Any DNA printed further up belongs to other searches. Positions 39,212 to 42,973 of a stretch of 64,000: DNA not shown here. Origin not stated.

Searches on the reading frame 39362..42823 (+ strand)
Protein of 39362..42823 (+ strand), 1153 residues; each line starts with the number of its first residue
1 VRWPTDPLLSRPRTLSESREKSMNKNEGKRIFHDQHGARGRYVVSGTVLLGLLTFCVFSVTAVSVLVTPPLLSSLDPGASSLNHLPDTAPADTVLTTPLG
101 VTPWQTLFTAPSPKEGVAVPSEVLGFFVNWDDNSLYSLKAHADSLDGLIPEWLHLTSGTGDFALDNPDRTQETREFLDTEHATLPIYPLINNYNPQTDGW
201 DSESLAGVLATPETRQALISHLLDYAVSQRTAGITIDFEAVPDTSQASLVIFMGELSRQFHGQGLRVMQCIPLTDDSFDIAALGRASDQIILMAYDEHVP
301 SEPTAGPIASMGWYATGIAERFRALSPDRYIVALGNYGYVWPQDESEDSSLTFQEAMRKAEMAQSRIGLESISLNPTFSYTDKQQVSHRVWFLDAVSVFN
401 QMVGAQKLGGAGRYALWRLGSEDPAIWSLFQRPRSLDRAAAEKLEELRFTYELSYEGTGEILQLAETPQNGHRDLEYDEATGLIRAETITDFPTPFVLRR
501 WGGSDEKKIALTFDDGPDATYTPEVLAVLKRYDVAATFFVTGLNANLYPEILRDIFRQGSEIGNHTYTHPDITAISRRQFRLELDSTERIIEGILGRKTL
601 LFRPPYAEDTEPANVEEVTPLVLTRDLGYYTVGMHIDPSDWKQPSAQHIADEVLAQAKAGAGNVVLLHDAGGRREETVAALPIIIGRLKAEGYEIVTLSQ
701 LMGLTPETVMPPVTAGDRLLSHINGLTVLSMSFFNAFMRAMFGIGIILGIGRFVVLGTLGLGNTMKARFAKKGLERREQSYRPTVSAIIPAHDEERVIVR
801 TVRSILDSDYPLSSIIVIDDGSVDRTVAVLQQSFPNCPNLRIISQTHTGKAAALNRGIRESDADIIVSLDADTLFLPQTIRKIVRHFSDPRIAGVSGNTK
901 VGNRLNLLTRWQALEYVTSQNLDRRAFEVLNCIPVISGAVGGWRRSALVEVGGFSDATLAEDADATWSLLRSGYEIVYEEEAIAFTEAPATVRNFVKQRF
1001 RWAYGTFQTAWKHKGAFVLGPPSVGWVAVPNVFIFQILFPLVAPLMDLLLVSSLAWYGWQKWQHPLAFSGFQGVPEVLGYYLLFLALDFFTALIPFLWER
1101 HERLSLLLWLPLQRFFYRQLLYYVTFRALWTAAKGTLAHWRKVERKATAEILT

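Call 20: search_protein_families(library=pfam, proteins=[window:39362-42823:+], max_evalue=0.001)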
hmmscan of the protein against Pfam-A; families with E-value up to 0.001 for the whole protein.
window:39362-42823:+ (1153 aa): 8 families
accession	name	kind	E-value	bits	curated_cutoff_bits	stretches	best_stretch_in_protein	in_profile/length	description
PF01522.26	Polysacc_deac_1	-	8.4e-34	116.6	23.1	1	504-610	4-109/124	Polysaccharide deacetylase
PF13641.12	Glyco_tranf_2_3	-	1.2e-30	107.7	27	1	783-1005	1-230/230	Glycosyltransferase like family 2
PF00535.33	Glycos_transf_2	-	6e-30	104.8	23.3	1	786-948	1-164/168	Glycosyl transferase family 2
PF13632.12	Glyco_trans_2_3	-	9.7e-26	91.2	27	1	865-1056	1-195/198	Glycosyl transferase family group 2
PF13506.12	Glyco_transf_21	-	6.9e-14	52.1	21.7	1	848-1003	16-173/174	Glycosyl transferase family 21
PF00704.34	Glyco_hydro_18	-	2.7e-07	31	29.6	1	199-415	73-313/317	Glycosyl hydrolases family 18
PF03142.21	Chitin_synth_2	-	1.3e-05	24.5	27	1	857-930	196-270/527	Chitin synthase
PF10111.15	Glyco_tranf_2_2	-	3e-05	24.1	27.3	1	788-885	3-104/276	Glycosyltransferase like family 2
